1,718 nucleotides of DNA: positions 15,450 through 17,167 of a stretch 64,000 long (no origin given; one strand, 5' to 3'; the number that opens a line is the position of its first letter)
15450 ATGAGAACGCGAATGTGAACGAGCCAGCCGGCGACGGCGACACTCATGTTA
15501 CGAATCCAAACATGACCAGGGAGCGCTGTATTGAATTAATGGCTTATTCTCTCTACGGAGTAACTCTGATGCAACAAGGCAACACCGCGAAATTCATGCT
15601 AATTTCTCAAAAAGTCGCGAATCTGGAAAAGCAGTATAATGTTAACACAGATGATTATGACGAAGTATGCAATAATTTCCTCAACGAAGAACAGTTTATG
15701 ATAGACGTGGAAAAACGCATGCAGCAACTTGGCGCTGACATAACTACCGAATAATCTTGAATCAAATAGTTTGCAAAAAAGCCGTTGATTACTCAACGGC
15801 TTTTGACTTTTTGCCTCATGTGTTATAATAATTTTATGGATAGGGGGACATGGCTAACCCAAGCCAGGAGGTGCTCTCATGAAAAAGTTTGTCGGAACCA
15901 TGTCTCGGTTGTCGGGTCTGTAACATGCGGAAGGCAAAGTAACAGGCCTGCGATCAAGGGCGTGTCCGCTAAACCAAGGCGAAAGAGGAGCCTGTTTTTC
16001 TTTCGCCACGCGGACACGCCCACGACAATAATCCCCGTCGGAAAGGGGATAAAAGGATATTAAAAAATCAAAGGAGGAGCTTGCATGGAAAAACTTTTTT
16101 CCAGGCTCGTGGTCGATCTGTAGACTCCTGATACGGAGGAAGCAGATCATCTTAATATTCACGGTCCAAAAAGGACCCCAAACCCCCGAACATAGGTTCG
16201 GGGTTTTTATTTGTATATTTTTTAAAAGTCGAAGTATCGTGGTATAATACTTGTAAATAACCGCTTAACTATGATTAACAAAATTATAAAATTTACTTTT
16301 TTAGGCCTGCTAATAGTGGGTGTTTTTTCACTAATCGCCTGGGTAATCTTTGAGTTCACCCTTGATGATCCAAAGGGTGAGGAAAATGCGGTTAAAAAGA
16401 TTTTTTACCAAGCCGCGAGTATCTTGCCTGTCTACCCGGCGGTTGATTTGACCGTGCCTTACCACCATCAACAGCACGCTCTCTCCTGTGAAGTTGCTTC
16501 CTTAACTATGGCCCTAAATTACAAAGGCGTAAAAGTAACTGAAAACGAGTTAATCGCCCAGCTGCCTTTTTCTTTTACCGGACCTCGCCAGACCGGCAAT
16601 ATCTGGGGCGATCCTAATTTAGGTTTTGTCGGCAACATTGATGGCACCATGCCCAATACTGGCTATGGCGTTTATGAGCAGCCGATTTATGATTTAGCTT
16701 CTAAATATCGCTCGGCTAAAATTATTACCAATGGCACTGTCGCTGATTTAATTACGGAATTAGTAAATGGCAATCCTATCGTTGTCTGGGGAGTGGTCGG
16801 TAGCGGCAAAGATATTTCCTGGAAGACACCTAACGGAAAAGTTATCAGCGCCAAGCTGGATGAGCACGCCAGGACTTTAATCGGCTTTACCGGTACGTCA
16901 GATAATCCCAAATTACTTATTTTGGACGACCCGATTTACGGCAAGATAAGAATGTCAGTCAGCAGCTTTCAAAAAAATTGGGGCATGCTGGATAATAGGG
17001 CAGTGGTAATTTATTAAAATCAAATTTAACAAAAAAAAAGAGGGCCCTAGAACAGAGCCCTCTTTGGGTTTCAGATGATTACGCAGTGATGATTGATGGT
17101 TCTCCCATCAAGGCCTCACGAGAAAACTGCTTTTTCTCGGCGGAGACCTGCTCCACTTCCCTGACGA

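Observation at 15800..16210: GC-rich structured island with two SD-led mini-ORFs (candidate ncRNA, leader or peptide locus)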

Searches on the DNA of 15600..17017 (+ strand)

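Call 4: search_rna_families(source=window, start=15600, end=16400, threshold=evalue, max_evalue=10, show_alignments=3)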
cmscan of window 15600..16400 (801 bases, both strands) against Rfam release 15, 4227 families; matches with E-value up to 10: 12.
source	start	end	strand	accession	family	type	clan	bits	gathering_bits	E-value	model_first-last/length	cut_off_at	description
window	16151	16301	-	RF02414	rli60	Gene; sRNA;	-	21.5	60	3.3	1-191/191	no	Listeria sRNA rli60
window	16144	16224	+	RF01770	rimP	Cis-reg; leader;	-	19.9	47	1.4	1-102/102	no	Gammaprotebacteria rimP leader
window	16176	16279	+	RF01858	RsaF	Gene; sRNA;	-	18.8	60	0.78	1-119/119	no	RNA Staph. aureus F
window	15777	15804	-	RF04180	BTnc231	Gene; sRNA;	-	18.2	80.4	0.39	125-152/154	no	Bacteroides sRNA BTnc231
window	15773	15862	-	RF02891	AgrB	Gene; antisense;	-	18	40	2.9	1-84/84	no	ArsR-gov region gene B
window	15679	15770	+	RF01196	snoZ30a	Gene; snRNA; snoRNA; CD-box;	-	17.9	80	0.32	1-92/92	no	Small nucleolar RNA Z30a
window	16152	16217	+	RF02860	Arrc14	Gene; sRNA;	-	17.9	99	6.3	1-167/167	no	Actinobacillus sRNA 14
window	16180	16216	-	RF00121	MicC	Gene; sRNA;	-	17.7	90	7.7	74-111/123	no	MicC RNA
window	15663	15813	-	RF01231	snoR74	Gene; snRNA; snoRNA; HACA-box;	-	17.6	44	6.3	1-134/134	no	Small nucleolar RNA snoR74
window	16184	16212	+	RF02401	ClpQY_promoter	Cis-reg;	-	16.9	42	0.44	1-28/57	no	ClpQY promoter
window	15755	15831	+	RF00766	mir-335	Gene; miRNA;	-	14.5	64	5.1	1-92/92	no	mir-335 microRNA precursor family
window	15977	16008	+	RF04153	MIR856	Gene; miRNA;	-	10.8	297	5.7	1-258/258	no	MIR856 microRNA precursor family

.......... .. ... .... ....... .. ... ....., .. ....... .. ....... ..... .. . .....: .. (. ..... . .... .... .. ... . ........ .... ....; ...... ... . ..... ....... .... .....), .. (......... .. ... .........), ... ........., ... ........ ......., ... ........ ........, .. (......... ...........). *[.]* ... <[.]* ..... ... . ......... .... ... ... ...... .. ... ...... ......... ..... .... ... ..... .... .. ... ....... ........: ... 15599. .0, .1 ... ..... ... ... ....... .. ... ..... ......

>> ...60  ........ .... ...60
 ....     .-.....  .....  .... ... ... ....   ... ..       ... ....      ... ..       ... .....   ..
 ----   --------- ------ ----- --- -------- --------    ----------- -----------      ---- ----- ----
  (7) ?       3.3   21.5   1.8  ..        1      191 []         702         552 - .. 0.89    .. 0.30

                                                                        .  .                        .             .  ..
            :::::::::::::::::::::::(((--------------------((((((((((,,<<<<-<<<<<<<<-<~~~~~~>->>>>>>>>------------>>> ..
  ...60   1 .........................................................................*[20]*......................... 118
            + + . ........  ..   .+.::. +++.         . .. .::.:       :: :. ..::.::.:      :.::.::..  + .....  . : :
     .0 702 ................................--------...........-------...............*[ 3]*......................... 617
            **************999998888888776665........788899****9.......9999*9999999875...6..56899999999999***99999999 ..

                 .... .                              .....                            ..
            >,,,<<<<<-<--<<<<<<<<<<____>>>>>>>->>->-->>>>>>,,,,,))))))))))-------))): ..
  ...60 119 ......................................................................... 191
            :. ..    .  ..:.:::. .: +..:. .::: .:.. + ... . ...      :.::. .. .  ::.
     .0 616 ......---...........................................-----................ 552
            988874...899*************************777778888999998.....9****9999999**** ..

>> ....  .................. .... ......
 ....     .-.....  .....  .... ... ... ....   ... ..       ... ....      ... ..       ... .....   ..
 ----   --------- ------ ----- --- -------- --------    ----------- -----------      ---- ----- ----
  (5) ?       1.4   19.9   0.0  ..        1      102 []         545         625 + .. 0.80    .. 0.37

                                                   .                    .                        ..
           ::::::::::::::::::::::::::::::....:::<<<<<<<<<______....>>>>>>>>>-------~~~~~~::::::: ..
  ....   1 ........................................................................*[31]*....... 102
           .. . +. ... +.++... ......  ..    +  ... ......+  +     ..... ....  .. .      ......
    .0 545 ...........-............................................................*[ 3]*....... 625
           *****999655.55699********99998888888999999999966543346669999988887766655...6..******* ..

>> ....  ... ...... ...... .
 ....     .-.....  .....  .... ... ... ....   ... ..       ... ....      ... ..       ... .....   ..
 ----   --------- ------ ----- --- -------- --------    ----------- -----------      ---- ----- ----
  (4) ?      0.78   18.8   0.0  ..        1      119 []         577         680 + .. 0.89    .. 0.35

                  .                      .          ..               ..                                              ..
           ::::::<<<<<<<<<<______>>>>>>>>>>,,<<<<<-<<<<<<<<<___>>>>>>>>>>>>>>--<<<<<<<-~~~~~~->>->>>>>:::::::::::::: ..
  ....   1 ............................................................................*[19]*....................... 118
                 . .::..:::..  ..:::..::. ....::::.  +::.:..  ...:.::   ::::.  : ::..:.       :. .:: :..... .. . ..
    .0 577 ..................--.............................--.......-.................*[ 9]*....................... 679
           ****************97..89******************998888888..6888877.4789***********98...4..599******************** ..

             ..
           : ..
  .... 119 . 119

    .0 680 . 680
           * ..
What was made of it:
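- On Any Rfam 15 family: At E <= 10 on 15600-16400 there are only terminator-like chance hits far below gathering (call 4).
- On RNase P RNA / SRP RNA / 6S RNA: No hit even at E <= 10 (call 4).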

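Call 18: search_dna_similar(query=window:15800-16215:+, collection=phages, mode=distant, max_evalue=0.01)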
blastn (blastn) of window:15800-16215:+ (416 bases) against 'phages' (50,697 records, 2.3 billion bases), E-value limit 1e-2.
No match.

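Call 34: search_dna_similar(query=window:15800-16215:+, collection=plasmids, mode=distant, max_evalue=0.01)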
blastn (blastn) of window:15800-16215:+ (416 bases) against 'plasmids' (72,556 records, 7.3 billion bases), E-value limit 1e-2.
No match.

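Call 71: search_rna_families(sources=[L008, L138], threshold=evalue, max_evalue=1)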
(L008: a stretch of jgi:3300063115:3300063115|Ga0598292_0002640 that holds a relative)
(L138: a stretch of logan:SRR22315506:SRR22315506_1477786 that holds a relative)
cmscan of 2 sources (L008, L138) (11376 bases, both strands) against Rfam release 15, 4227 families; matches with E-value up to 1: 8.
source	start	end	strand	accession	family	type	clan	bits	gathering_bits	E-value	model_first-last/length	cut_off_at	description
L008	4261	4347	+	RF00005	tRNA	Gene; tRNA;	CL00001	58.9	29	6.2e-11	1-71/71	no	tRNA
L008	2156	2240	+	RF00005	tRNA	Gene; tRNA;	CL00001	53.4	29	2e-09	1-71/71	no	tRNA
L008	4249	4420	+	RF02223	sX4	Gene; sRNA;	-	41.1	70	7.1e-06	1-167/167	no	Proteobacterial sRNA sX4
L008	4297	4347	-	RF04351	Plastid-psbl-rps4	Cis-reg;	-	39.1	68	1.8e-05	1-53/53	no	Plastid-psbl-rps4 3UTR RNA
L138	182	212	+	RF02398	sau-6072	Gene; sRNA;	-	25.3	50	0.16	1-53/53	no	Staphylococcus sRNA sau-6072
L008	6915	6969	-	RF02427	SpF10_sRNA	Gene; sRNA;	-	23.7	60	0.78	1-57/57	no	Streptococcus sRNA SpF10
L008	6369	6471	-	RF02076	STnc100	Gene; sRNA;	-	21.4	47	0.33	1-206/206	no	Gammaproteobacterial sRNA STnc100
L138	827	989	-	RF02360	Yfr8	Gene; sRNA;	-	19.4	40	0.99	1-226/226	no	Cyanobacterial functional RNA 8/9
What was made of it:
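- On Any Rfam 15 family: The homologous arrays in L008 and L138 give the same result (call 71).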
